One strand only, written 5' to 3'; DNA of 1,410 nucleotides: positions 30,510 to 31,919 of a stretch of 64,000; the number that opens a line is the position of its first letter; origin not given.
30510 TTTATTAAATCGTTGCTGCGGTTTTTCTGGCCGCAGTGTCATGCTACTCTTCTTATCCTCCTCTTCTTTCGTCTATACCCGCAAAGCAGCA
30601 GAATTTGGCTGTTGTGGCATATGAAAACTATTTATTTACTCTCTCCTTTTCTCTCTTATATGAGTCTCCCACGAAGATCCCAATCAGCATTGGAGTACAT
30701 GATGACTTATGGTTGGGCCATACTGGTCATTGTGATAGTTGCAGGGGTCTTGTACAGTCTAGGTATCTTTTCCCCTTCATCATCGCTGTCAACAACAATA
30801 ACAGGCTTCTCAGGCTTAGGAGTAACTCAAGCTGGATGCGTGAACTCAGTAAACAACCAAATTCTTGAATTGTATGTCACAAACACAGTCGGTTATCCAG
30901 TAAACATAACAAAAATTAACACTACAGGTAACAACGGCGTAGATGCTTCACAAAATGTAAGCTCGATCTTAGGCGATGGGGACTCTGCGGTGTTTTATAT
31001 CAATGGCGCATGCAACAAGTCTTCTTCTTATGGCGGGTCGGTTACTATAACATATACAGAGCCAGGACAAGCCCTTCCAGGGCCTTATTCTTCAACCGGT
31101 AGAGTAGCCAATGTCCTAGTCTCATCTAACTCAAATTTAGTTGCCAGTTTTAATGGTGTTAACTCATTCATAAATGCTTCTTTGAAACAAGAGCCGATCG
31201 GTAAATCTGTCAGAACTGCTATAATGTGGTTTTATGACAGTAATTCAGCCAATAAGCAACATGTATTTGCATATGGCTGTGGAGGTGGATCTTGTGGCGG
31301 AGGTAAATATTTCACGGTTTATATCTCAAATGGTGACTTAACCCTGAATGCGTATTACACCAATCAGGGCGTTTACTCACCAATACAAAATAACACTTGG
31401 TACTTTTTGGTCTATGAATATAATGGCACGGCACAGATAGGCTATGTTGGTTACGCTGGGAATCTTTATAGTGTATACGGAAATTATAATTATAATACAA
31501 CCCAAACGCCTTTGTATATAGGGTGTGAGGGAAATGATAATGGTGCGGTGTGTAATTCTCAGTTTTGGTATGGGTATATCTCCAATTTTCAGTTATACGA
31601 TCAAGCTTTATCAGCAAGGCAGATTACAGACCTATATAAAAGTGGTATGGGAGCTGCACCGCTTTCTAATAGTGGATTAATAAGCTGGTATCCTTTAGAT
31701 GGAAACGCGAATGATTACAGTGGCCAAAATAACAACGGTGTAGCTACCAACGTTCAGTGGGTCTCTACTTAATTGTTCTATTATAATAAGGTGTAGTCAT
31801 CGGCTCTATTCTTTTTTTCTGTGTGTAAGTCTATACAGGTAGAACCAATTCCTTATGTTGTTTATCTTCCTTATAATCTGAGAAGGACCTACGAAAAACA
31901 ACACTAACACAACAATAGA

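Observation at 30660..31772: The pilins have conserved ends and a variable middle, like silent/expressed cassette antigenic variation systems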

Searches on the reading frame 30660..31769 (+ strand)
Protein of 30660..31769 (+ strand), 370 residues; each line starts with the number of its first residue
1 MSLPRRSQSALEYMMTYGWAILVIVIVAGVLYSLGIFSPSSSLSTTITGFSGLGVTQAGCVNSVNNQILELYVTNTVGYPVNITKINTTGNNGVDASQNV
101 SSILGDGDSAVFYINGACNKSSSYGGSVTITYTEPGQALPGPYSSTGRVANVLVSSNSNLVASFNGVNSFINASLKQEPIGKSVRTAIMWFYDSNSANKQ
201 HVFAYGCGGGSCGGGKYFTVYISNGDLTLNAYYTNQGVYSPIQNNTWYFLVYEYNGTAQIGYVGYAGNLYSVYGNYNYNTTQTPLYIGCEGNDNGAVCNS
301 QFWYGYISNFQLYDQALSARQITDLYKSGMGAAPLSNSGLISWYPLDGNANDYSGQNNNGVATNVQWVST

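Call 13: search_protein_families(library=pfam, proteins=[window:30660-31769:+], max_evalue=1)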
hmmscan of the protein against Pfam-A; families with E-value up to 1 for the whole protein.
window:30660-31769:+ (370 aa): 1 family
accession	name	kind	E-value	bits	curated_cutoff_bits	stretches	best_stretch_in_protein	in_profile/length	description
PF13385.13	Laminin_G_3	-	1.4e-09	38.7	27.6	1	185-322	19-150/151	Concanavalin A-like lectin/glucanases superfamily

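Call 14: find_homologous_proteins(query=window:30660-31769:+)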
Query window:30660-31769:+ (370 aa): 1005 proteins with E <= 0.001 among 4743 candidates; the best 120 are listed.
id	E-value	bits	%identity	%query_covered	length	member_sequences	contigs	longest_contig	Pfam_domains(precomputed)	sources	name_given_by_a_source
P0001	2.9e-219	746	92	100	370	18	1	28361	PF13385.14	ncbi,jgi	jgi:hypothetical protein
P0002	8.2e-170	583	71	99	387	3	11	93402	PF13385.14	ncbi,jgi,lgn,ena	jgi:hypothetical protein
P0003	1.3e-130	454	63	99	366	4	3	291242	PF13385.14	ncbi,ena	-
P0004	8.8e-118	412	61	100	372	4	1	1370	PF13385.14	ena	-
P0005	1.9e-116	407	58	100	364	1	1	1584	PF13385.14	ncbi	-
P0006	1.0e-115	405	60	100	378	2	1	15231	PF13385.14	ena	-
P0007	2.7e-114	400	59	100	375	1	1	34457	PF13385.14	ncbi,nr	ncbi:MAG: LamG domain-containing protein [Candidatus Parvarchaeota archaeon]|nr:LamG domain-containi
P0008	1.9e-112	394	58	100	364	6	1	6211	PF13385.14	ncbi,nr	ncbi:MAG: LamG domain-containing protein [Candidatus Parvarchaeota archaeon]|nr:LamG domain-containi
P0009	4.6e-112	393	55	99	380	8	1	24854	PF13385.14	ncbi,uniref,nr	ncbi:MAG: hypothetical protein BJBARM4_0923 [Candidatus Parvarchaeum acidiphilum ARMAN-4]|uniref:Lam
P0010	1.3e-110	388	55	95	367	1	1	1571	PF13385.14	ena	-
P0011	1.5e-110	388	58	99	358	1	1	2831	PF13385.14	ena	-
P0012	2.5e-110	387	56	100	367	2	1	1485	-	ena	-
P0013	6.8e-110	386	57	96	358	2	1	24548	PF13385.14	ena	-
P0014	1.9e-109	384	56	96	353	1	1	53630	PF13385.14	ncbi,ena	-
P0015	4.2e-108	380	59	100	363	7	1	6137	PF13385.14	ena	-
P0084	2.2e-58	216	41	100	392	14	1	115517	-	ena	-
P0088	2.7e-57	213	42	100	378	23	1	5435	PF13385.14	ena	-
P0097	2.7e-52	196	40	100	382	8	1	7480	-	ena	-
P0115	2.9e-48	183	38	99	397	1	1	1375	PF13385.14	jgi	-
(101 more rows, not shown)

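Call 18: find_encoding_contigs(protein=P0001, flank=10000, max_places=4)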
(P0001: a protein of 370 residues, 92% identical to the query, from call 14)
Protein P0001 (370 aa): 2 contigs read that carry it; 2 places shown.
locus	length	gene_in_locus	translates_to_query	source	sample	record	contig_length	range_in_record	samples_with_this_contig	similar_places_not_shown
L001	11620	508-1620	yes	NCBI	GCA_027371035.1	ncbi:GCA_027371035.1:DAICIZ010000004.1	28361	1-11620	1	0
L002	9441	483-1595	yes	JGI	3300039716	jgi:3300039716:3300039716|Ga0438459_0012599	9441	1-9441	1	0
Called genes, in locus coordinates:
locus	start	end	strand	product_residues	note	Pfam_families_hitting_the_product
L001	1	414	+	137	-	?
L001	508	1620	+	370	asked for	PF13385:Laminin_G_3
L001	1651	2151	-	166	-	PF01230:HIT, PF11969:DcpS_C (weak)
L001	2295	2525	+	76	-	-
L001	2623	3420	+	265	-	PF01978:TrmB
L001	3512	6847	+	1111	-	PF02463:SMC_N, PF13304:AAA_21 (faint), PF13476:AAA_23, PF13555:AAA_29 (weak), PF06470:SMC_hinge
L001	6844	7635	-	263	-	PF00398:RrnaAD, PF05175:MTS (weak)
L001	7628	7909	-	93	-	-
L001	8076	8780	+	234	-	PF03947:Ribosomal_L2_C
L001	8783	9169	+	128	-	PF00203:Ribosomal_S19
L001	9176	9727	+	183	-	PF00237:Ribosomal_L22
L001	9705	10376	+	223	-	PF00189:Ribosomal_S3_C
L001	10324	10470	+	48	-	-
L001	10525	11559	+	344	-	PF00579:tRNA-synt_1b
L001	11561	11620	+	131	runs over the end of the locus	PF13279:4HBT_2, PF03061:4HBT (weak)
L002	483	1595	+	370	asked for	PF13385:Laminin_G_3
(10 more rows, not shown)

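Call 24: predict_structure(alignment_id=A2)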
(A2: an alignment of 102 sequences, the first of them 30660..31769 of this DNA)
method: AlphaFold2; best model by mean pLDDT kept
length: 370 residues; sequences in the alignment: 102
mean_pLDDT: 82.9   pTM: 0.76
mean pLDDT of the five models: 82.9, 82.7, 81.2, 80.9, 80.4
residues with pLDDT >= 90: 129; 70-90: 186; 50-70: 43; < 50: 12
segments of 3 or more residues with pLDDT < 50: 1-3, 37-43
pLDDT, mean of each block of 10 residues (from residue 1): 51 72 83 56 65 84 74 89 90 83 87 82 85 84 88 78 95 84 92 88 78 65 87 70 91 90 93 78 86 73 95 95 93 87 92 85 94
secondary structure, 60 per line:
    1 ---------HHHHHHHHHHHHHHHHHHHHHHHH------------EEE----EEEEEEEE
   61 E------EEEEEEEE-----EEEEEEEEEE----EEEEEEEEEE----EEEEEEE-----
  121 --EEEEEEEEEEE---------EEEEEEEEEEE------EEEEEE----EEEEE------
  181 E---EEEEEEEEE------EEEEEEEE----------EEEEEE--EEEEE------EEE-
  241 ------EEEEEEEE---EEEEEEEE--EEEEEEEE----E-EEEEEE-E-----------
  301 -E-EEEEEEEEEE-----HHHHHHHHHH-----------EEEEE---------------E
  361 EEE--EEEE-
elements in order: H10-33 E46-48 E53-61 E68-75 E81-90 E95-104 E109-115 E123-133 E143-153 E160-165 E170-174 E185-193 E200-207 E218-223 E226-230 E237-239 E247-254 E258-265 E268-275 E282-287 E304-313 H319-328 E340-344 E360-363 E366-369

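Call 27: fold_search(model_id=the predicted structure, library=pdb)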
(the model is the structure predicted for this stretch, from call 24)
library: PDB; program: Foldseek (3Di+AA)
matches with E <= 10: 1033; with E <= 0.001: 80
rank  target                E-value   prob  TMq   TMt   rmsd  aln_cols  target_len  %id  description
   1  4dqa                  9.6e-08  1.00  0.44  0.46  14.6       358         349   13  Crystal structure of a putative carbohydrate binding protein (BACOVA_03559) from Bacteroides ovatus ATCC 8483 at 1.50 A  (released 2012-03-21)
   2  4pbp_B                3.9e-07  1.00  0.42  0.70   3.8       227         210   16  crystal structure of zebrafish short-chain pentraxin protein (released 2015-03-25)
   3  6lvd_A                6.4e-07  1.00  0.42  0.22  20.1       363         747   10  Structure of Dimethylformamidase, tetramer, Y440A mutant (released 2020-06-03)
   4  6v55_A                8.2e-07  1.00  0.33  0.18  14.4       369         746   12  Full extracellular region of zebrafish Gpr126/Adgrg6 (released 2020-01-15)
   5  4pbp_A                9.5e-07  1.00  0.43  0.72   3.8       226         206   16  crystal structure of zebrafish short-chain pentraxin protein (released 2015-03-25)
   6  9k6u_A                1.1e-06  1.00  0.41  0.69   4.5       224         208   17  Pentraxin Domain of PTX3 Octamer (released 2025-10-22)
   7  6lvb_A                1.6e-06  1.00  0.41  0.22  21.3       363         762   11  Structure of Dimethylformamidase, tetramer (released 2020-06-03)
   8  8d8o_B                1.8e-06  1.00  0.42  0.15   6.2       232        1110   14  Cryo-EM structure of substrate unbound PAPP-A (released 2022-09-28)
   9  4pbo                  2.4e-06  1.00  0.40  0.66   5.2       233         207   16  Crystal structure of zebrafish short-chain pentraxin protein without calcium ions (released 2015-03-25)
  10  7ufg_B                2.6e-06  1.00  0.39  0.14   6.6       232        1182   15  Cryo-EM structure of PAPP-A in complex with IGFBP5 (released 2022-09-28)
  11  1sac_A                3.4e-06  1.00  0.42  0.70   4.1       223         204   16  THE STRUCTURE OF PENTAMERIC HUMAN SERUM AMYLOID P COMPONENT (released 1994-05-31)
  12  9k6n_B                4.5e-06  1.00  0.42  0.70   3.9       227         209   17  Pentraxin Domain of PTX3 Tetramer (released 2025-10-22)
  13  8pvq                  4.7e-06  1.00  0.42  0.72   3.8       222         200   16  Crystal Structure of Human PTX3 C-terminal domain (released 2024-07-24)
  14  8s50_A                6.0e-06  1.00  0.44  0.67   3.6       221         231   17  Cryo-EM structure of the C terminal region of PTX3 with a section of coiled-coil (released 2025-01-22)
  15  9k6n_A                6.7e-06  1.00  0.39  0.66   4.9       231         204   18  Pentraxin Domain of PTX3 Tetramer (released 2025-10-22)
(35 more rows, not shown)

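Call 28: find_encoding_contigs(protein=P0088, flank=10000, max_places=4)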
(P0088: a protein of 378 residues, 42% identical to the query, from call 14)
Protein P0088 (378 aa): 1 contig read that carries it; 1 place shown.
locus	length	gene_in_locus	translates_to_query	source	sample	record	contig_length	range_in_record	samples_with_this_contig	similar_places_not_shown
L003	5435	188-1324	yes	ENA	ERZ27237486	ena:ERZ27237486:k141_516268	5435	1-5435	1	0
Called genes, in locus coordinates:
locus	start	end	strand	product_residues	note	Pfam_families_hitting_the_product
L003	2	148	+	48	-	?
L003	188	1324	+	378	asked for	PF13385:Laminin_G_3 (weak)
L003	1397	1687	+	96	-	PF01157:Ribosomal_L21e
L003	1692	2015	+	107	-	PF03874:RNA_pol_Rpb4 (weak)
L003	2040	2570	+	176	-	PF04919:DUF655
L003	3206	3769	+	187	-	PF11019:DUF2608 (faint), PF24694:LNS2_PITM1-3 (weak)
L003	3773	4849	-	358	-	PF13439:Glyco_transf_4, PF00534:Glycos_transf_1, PF13692:Glyco_trans_1_4, PF13524:Glyco_trans_1_2 (weak)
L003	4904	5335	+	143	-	PF00293:NUDIX, PF14815:NUDIX_4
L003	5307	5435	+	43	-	?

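Call 29: find_related_loci(query=A2, collection=genome_contigs, flank=3000)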
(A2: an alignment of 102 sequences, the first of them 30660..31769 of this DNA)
Query A2 (370 aa) in genome_contigs; peptide patterns used: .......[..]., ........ (x = any residue, [..] = any of these).
594 stretches matched a pattern (row limit reached: there are more); 566 encode a relative of the query (tblastn E <= 1e-3); the best 80 are kept; 80 distinct loci.
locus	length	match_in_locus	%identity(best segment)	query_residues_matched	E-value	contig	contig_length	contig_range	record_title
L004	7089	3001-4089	55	5-369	7e-105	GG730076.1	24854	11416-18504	MAG: Candidatus Parvarchaeum acidiphilum ARMAN-4 genomic scaffold Scf_ARM4contig_4769, whole genome shotgun sequence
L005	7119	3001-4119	48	3-370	9e-82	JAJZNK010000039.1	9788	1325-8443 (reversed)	MAG: Nanoarchaeota archaeon isolate MAS3.bin90 NODE_14304_length_9788_cov_1.162820, whole genome shotgun sequence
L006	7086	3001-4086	41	5-369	1e-68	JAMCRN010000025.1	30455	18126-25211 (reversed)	MAG: Candidatus Parvarchaeota archaeon isolate FK_Sedi_A_Bin.254 NODE_3050_length_30455_cov_5.49383, whole genome shotgu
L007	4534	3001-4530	43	5-369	3e-68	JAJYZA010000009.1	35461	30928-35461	MAG: Nanoarchaeota archaeon isolate FK4.bin88 NODE_1134_length_35461_cov_1.968897, whole genome shotgun sequence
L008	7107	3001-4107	41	1-353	5e-67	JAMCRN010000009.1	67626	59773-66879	MAG: Candidatus Parvarchaeota archaeon isolate FK_Sedi_A_Bin.254 NODE_662_length_67626_cov_5.91071, whole genome shotgun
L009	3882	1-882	47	84-369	2e-64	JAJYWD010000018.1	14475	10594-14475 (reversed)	MAG: Nanoarchaeota archaeon isolate FK2.bin89 NODE_5868_length_14475_cov_1.762685, whole genome shotgun sequence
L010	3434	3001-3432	80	5-146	9e-63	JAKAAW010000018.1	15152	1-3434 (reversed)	MAG: Nanoarchaeota archaeon isolate WH2.bin119 NODE_6964_length_15152_cov_6.107754, whole genome shotgun sequence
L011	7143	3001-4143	42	1-369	3e-61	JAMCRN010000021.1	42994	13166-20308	MAG: Candidatus Parvarchaeota archaeon isolate FK_Sedi_A_Bin.254 NODE_1649_length_42994_cov_6.02076, whole genome shotgu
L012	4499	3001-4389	55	5-369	1e-60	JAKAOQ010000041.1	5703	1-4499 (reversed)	MAG: Candidatus Micrarchaeota archaeon isolate YF1.bin22 NODE_19796_length_5703_cov_4.646700, whole genome shotgun seque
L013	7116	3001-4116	41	5-368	2e-57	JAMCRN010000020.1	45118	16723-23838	MAG: Candidatus Parvarchaeota archaeon isolate FK_Sedi_A_Bin.254 NODE_1499_length_45118_cov_4.20835, whole genome shotgu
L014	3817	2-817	47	101-369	2e-54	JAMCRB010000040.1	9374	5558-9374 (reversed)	MAG: Candidatus Parvarchaeota archaeon isolate FK_Sedi_A_Bin.293 NODE_19871_length_9374_cov_9.59554, whole genome shotgu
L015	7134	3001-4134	37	1-369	2e-54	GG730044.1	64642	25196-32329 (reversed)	MAG: Candidatus Parvarchaeum acidiphilum ARMAN-4 genomic scaffold Scf_ARM4contig_1581, whole genome shotgun sequence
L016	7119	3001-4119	36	5-369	3e-54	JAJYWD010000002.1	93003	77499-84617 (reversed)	MAG: Nanoarchaeota archaeon isolate FK2.bin89 NODE_228_length_93003_cov_1.773171, whole genome shotgun sequence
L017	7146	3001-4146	38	5-361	3e-52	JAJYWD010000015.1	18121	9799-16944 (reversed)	MAG: Nanoarchaeota archaeon isolate FK2.bin89 NODE_4147_length_18121_cov_1.707903, whole genome shotgun sequence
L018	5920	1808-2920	39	1-370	6e-51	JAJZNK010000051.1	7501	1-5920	MAG: Nanoarchaeota archaeon isolate MAS3.bin90 NODE_19777_length_7501_cov_1.256984, whole genome shotgun sequence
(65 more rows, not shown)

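Call 42: search_protein_families(library=ncbifam, proteins=[window:30660-31769:+], max_evalue=1)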
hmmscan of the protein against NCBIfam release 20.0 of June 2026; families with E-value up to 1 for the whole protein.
window:30660-31769:+ (370 aa): 2 families
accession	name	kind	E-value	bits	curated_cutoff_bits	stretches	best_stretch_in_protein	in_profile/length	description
NF052521.1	TafC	equivalog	6.4e-05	22.2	410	1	241-329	278-363/373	TafC family fimbrial protein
NF040516.1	CapE_47_fam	domain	0.064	13.1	35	1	19-45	7-32/39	CapE family protein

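Call 47: find_encoding_contigs(protein=P0084, flank=10000, max_places=3)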
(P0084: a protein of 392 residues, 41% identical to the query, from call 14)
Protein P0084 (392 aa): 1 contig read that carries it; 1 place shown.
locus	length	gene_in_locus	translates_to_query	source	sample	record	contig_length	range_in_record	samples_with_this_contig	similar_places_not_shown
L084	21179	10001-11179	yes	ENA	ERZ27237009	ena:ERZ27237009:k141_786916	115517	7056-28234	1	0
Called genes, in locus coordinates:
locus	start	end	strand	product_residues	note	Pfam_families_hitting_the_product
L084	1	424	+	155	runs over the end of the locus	-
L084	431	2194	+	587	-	PF05833:NFACT_N, PF05670:NFACT-R_1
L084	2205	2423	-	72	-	PF00833:Ribosomal_S17e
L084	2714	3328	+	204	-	PF01928:CYTH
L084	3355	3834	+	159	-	PF02834:LigT_PEase (weak), PF13563:2_5_RNA_ligase2 (weak)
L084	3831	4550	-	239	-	PF00702:Hydrolase, PF13419:HAD_2, PF13242:Hydrolase_like (weak)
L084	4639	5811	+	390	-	PF07690:MFS_1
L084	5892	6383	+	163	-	-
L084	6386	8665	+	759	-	PF02359:CDC48_N, PF02933:CDC48_2, PF13191:AAA_16 (weak), PF00004:AAA, PF05496:RuvB_N (weak), PF17862:AAA_lid_3, PF00004:AAA, PF17862:AAA_lid_3, +26 more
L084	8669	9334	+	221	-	PF02616:SMC_ScpA, PF04824:Rad21_Rec8 (weak)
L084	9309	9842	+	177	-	PF04079:SMC_ScpB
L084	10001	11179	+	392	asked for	-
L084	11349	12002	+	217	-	PF08843:AbiEii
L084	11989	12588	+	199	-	-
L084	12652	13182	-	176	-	PF11969:DcpS_C, PF01230:HIT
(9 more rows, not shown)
